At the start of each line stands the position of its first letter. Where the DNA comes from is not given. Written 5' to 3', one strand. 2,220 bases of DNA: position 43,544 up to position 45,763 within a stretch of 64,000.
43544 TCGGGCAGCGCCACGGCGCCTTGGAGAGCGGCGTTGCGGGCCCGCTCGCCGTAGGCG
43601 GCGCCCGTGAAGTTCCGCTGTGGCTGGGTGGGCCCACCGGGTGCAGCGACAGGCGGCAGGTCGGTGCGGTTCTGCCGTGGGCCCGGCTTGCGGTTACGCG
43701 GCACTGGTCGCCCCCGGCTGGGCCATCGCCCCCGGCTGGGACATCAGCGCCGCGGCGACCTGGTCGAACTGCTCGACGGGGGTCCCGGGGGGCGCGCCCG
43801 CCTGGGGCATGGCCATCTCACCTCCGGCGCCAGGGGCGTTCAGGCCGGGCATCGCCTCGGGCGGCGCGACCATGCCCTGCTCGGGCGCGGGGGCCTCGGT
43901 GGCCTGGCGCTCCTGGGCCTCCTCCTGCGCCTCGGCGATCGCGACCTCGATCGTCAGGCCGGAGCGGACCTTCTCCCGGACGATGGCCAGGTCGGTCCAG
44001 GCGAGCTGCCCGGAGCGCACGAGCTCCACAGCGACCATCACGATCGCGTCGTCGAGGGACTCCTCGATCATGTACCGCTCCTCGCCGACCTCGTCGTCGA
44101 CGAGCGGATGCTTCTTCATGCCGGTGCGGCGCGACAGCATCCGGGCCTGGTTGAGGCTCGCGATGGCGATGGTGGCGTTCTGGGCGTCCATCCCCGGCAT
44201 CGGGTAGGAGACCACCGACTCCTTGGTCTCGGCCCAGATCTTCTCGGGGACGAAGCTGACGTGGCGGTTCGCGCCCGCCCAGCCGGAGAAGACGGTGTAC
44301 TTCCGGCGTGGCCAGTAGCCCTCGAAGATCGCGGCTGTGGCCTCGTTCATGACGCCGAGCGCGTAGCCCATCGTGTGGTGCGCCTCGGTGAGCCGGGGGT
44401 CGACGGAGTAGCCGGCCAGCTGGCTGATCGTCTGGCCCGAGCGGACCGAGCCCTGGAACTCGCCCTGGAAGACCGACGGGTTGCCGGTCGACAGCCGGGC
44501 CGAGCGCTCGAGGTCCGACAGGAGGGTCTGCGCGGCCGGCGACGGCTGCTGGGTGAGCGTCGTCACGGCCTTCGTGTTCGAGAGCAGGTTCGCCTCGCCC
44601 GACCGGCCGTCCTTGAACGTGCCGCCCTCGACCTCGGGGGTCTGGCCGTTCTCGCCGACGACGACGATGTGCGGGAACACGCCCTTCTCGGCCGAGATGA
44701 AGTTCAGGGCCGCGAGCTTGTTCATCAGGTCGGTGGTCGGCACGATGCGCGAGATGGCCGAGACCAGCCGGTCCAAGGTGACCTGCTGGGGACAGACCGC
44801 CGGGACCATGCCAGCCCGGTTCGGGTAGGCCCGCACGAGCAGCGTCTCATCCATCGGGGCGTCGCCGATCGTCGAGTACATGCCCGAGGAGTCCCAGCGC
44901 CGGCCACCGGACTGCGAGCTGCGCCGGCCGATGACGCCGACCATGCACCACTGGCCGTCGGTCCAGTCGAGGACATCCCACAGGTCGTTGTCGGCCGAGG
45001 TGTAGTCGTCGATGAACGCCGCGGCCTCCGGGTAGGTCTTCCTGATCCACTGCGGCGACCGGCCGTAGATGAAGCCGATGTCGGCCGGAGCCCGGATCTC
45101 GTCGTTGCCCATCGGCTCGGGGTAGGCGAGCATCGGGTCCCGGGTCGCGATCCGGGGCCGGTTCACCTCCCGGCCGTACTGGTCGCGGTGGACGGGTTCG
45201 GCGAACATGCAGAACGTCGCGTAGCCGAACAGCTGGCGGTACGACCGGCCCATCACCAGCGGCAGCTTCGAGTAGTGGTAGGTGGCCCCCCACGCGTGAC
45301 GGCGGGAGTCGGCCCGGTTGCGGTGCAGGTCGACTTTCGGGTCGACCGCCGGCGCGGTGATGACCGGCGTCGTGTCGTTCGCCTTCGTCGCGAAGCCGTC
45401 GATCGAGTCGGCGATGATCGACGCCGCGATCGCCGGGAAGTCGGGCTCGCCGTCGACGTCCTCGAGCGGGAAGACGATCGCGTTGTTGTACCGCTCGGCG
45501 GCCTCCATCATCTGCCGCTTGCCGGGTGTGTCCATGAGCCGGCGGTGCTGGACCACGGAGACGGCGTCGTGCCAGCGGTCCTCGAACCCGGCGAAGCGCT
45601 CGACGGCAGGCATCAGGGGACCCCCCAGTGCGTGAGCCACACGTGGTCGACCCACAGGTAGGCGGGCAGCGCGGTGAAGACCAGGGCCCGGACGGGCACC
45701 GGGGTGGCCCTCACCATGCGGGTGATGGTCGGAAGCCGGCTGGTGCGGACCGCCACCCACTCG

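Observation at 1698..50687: Genome-wide array of 11-bp palindromic boxes (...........) in tandem with a 12-bp period: stoperator/met-box-like network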

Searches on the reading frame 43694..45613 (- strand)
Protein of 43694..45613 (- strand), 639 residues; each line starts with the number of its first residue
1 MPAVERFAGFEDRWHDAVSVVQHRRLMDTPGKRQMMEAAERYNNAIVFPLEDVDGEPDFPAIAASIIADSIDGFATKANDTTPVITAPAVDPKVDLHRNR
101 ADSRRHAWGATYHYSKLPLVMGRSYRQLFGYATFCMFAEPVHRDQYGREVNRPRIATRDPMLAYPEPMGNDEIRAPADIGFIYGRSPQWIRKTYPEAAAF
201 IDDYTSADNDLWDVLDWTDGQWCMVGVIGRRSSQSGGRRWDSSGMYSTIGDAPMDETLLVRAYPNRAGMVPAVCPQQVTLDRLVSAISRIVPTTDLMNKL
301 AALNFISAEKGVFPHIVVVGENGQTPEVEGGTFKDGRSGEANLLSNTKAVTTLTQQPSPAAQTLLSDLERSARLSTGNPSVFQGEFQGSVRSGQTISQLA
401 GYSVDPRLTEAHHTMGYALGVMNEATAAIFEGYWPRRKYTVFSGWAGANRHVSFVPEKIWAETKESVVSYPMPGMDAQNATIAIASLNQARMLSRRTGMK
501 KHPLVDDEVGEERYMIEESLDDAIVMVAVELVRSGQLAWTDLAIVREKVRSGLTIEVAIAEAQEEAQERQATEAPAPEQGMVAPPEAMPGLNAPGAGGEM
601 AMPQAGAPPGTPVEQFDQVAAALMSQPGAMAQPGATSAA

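Call 41: search_protein_families(library=pfam, proteins=[window:43694-45613:-], max_evalue=0.01)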
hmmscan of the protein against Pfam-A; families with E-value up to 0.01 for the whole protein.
window:43694-45613:- (639 aa): 1 family
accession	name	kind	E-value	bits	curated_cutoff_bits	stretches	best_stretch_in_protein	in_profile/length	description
PF05133.19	SPP1_portal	-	0.00041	19.9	25.5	0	471-518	365-408/416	Phage portal protein, SPP1 Gp6-like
